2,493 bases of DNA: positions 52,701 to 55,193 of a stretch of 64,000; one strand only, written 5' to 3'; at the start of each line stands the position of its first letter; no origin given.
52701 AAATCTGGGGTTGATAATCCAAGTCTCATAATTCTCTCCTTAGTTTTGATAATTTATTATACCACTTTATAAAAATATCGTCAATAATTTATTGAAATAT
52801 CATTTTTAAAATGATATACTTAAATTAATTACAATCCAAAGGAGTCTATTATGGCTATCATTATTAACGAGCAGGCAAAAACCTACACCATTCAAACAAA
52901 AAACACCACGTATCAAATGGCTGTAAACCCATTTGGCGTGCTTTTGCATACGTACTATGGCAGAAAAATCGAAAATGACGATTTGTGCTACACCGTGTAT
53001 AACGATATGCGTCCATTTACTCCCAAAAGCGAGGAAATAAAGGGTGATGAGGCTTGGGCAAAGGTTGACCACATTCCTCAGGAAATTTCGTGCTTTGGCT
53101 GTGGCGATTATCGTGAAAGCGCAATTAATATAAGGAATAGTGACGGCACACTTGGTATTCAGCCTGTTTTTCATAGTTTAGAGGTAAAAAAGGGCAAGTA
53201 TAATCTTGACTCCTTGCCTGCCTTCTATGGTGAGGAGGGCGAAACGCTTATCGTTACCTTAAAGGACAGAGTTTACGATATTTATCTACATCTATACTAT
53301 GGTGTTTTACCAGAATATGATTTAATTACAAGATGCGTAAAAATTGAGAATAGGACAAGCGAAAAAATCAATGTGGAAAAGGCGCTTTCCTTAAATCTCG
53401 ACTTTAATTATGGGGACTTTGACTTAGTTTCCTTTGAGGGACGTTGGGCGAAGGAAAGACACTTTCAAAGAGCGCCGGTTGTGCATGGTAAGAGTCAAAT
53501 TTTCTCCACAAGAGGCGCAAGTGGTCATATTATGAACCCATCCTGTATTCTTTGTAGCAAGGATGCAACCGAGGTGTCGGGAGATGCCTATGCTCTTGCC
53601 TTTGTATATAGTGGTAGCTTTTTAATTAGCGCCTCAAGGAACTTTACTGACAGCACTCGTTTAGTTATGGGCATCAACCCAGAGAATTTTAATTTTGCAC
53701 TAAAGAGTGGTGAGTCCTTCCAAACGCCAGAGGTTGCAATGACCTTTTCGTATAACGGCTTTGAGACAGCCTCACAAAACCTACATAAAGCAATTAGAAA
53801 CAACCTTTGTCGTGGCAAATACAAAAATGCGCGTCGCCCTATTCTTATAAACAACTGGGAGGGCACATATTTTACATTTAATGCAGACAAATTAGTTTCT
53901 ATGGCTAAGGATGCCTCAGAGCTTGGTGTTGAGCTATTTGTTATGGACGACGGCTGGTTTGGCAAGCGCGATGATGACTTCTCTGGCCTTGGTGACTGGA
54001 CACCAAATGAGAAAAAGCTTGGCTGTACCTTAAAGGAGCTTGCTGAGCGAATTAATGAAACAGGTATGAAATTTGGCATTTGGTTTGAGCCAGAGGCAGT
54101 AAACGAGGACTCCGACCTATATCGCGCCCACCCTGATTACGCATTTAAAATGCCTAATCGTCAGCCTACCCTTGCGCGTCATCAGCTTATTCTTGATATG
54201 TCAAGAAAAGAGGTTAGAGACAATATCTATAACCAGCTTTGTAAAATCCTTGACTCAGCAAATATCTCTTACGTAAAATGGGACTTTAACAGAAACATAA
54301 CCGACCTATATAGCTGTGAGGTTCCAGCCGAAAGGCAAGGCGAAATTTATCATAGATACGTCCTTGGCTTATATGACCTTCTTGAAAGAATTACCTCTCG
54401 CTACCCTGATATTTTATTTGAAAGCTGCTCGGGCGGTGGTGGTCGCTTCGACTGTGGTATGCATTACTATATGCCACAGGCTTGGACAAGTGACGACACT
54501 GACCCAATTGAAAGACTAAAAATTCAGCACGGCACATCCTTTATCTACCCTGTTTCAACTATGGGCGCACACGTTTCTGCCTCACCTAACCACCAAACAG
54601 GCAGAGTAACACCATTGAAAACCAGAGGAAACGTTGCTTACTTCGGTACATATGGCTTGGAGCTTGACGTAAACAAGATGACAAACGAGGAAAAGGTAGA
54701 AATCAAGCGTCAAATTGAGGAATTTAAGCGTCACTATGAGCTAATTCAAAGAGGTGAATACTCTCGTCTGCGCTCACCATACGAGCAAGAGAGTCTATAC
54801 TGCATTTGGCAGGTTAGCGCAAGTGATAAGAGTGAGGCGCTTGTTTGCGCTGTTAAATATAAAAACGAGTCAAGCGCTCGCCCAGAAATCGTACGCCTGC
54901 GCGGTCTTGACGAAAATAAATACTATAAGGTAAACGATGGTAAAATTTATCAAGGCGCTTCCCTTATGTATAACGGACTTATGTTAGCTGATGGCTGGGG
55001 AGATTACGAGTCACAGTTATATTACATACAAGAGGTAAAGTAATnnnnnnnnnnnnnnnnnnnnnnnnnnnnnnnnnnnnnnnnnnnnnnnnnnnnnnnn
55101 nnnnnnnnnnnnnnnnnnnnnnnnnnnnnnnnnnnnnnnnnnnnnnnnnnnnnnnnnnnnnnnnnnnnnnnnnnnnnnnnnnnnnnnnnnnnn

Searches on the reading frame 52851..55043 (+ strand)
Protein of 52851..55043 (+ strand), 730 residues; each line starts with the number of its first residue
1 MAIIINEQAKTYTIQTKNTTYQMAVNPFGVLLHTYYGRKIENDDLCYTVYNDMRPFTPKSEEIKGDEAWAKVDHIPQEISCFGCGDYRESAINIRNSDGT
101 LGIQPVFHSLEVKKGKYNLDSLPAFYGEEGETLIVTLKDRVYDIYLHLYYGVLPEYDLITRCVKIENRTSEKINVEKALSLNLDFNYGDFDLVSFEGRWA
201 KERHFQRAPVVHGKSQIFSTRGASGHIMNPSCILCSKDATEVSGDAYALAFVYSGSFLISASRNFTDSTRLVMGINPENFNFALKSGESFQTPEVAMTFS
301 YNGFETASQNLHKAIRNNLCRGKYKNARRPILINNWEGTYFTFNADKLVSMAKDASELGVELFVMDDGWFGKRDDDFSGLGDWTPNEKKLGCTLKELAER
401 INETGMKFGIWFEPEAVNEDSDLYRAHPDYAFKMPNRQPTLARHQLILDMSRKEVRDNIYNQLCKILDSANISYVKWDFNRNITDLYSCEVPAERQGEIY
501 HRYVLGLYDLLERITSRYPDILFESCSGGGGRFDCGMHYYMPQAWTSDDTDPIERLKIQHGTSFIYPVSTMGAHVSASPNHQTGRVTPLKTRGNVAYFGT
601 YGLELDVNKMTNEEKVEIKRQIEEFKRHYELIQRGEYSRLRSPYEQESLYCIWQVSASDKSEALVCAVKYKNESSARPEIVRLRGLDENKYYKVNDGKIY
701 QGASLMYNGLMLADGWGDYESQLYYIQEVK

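Call 7: search_protein_families(library=pfam, proteins=[window:52851-55043:+], max_evalue=0.001)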
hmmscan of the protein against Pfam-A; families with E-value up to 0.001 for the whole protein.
window:52851-55043:+ (730 aa): 4 families
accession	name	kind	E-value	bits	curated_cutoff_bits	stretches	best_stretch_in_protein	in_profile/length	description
PF02065.24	Melibiase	-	1.9e-152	507.6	27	1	289-635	1-347/347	Melibiase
PF16875.11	Glyco_hydro_36N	-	4.4e-76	256.1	27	1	29-285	1-253/253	Glycosyl hydrolase family 36 N-terminal domain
PF16874.11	Glyco_hydro_36C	-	7.9e-20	71.5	27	1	651-726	2-77/77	Glycosyl hydrolase family 36 C-terminal domain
PF01055.32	Glyco_hydro_31_2nd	-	0.00027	20.8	23.5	1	344-512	20-194/328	Glycosyl hydrolases family 31 TIM-barrel domain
